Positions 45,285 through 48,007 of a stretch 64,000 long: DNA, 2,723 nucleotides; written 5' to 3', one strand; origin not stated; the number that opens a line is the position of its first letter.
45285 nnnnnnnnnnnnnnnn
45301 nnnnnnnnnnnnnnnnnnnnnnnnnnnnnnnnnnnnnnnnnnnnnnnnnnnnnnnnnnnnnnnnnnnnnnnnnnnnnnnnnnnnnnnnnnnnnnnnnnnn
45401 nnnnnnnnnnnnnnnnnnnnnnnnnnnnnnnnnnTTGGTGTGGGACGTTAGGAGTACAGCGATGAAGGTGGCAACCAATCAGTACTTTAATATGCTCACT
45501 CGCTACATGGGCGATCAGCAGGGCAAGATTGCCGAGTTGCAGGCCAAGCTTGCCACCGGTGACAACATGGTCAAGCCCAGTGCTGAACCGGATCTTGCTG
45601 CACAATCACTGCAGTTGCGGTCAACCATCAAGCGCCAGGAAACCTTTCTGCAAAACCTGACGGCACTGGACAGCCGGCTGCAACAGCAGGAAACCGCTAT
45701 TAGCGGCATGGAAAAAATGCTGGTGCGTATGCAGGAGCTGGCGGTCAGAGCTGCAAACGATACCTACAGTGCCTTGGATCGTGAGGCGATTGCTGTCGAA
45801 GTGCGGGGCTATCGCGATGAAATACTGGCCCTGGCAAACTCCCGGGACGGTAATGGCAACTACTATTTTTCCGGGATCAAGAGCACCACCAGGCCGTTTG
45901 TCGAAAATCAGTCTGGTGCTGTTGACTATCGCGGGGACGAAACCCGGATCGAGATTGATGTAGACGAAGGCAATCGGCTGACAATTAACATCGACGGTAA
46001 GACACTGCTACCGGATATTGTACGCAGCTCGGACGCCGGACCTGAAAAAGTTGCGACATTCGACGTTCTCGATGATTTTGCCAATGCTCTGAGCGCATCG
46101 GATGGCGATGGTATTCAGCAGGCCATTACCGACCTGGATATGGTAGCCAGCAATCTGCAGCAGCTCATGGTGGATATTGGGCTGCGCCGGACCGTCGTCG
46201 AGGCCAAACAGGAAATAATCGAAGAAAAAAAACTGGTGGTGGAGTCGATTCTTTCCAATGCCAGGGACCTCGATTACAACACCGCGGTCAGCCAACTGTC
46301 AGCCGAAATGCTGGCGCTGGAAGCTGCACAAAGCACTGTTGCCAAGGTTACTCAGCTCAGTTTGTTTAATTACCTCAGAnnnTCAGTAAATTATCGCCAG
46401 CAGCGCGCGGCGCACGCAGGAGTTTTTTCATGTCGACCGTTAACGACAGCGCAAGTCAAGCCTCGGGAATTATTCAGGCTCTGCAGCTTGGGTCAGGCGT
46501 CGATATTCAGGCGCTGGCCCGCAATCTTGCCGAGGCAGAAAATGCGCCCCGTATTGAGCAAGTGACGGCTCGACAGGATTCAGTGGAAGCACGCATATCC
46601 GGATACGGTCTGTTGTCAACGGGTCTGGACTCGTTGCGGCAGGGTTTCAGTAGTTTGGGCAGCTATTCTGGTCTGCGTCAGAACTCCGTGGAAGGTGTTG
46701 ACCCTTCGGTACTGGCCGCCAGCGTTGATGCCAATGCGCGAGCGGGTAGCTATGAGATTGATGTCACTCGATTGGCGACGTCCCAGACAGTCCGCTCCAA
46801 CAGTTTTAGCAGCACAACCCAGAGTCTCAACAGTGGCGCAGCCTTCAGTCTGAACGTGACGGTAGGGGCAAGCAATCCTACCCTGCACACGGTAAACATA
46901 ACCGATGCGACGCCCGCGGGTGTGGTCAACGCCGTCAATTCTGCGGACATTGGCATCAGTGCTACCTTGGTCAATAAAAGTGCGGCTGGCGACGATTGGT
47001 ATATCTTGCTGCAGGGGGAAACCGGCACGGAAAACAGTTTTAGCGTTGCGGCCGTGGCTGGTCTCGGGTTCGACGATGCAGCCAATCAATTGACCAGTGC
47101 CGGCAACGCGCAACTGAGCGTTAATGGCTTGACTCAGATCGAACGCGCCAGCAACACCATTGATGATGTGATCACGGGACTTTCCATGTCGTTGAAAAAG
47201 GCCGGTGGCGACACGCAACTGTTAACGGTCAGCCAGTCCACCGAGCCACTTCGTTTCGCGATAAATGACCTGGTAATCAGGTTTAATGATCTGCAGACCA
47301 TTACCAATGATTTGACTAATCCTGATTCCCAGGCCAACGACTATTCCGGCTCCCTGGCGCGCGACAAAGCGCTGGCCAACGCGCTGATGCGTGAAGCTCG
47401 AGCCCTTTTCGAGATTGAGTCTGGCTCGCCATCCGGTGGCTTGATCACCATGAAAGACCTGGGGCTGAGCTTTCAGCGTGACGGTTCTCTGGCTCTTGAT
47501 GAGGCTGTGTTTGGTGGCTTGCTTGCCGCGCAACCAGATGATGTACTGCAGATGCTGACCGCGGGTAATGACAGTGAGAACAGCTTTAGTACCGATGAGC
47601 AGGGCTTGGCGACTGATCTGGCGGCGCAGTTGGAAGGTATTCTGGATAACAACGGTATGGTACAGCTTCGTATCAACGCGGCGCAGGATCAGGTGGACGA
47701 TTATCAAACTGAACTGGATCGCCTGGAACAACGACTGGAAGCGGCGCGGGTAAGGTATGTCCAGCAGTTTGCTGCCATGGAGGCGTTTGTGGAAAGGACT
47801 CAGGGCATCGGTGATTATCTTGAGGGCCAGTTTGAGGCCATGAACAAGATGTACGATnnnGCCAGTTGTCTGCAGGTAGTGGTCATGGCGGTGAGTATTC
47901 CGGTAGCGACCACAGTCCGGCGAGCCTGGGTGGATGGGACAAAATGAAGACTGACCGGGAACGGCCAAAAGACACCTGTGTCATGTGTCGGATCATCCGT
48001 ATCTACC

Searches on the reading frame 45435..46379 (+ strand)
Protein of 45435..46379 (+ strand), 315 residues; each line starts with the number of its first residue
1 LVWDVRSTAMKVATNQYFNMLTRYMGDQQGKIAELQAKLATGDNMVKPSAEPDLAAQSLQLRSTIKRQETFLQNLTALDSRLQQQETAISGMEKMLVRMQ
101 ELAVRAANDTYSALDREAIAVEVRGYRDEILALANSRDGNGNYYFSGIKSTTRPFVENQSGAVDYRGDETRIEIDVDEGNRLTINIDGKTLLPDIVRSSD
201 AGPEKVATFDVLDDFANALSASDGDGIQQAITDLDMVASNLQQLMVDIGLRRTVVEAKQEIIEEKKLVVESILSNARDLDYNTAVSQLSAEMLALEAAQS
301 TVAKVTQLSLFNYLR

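Call 29: search_protein_families(library=ncbifam, proteins=[window:45435-46379:+], max_evalue=0.00001)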
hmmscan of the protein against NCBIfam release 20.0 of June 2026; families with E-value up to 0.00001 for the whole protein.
window:45435-46379:+ (315 aa): 16 families
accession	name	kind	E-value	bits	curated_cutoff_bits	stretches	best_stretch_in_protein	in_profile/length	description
TIGR02550.1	flagell_flgL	equivalog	4.4e-72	243.6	127.2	2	12-194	2-184/387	flagellar hook-associated protein FlgL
NF009361.0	PRK12717.1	equivalog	8.1e-43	146.7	407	2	10-199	1-190/524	flagellar hook-associated protein 3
NF005187.0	PRK06663.1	equivalog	4.1e-36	124.6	337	2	10-188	2-194/419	flagellar hook-associated protein 3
NF005980.0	PRK08073.1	equivalog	1.9e-27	96.3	291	1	10-314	1-287/287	flagellar hook-associated protein 3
NF006265.0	PRK08412.1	equivalog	1.9e-26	92.5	749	2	10-192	1-178/827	flagellar hook-associated protein FlgL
NF011282.0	PRK14692.1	equivalog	5.4e-22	77.9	878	2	16-191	8-177/749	flagellar hook-associated protein FlgL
NF009362.0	PRK12718.1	equivalog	4.6e-20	72.1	602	1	25-182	16-173/510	flagellar hook-associated protein FlgL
NF006489.0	PRK08913.1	equivalog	1.4e-15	57.5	217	1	8-315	1-303/303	flagellin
NF009445.0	PRK12803.1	equivalog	4.1e-10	39.4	450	1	34-143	25-134/335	flagellin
NF004669.0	PRK06008.1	equivalog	7.3e-10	38.7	230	1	12-158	6-148/348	flagellar hook-associated family protein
NF009444.0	PRK12802.1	equivalog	1.3e-07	31.4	332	0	50-308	41-273/282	flagellin domain-containing protein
NF006467.0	PRK08869.1-2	subfamily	1.9e-07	30.5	443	1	49-149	40-142/400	flagellin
NF006468.0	PRK08869.1-3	subfamily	4e-07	29.4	436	1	10-140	3-133/378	polar flagellin E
NF038071.1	lat_flg_LafA_2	exception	1.5e-06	27.8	365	1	62-168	55-160/284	lateral flagellin LafA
NF009449.0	PRK12807.1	subfamily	2.1e-06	27.5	347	1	10-241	1-232/287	flagellin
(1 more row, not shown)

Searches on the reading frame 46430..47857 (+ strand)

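Call 29: search_protein_families(library=ncbifam, proteins=[window:46430-47857:+], max_evalue=0.00001)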
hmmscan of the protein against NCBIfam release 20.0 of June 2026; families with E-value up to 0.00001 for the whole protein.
window:46430-47857:+ (476 aa): 6 families
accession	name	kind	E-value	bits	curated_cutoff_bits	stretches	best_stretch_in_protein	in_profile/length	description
NF005955.1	PRK08032.1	equivalog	8.9e-48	163.4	387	1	15-468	4-464/465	flagellar filament capping protein FliD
NF005833.0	PRK07737.1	equivalog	1.7e-29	103.2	444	2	20-294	8-293/501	flagellar hook-associated protein 2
NF009400.1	PRK12765.1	equivalog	8.4e-25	87.3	448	2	211-421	239-438/596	flagellar filament capping protein FliD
NF005188.0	PRK06664.1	equivalog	2e-23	82.6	469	2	218-299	384-464/661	flagellar hook-associated protein FliD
NF005281.0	PRK06798.1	equivalog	6.2e-22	78.2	375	1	49-453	46-419/440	flagellar hook-associated protein 2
NF006435.1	PRK08724.1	equivalog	2.2e-15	56.5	580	1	18-183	6-167/672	flagellar filament capping protein FliD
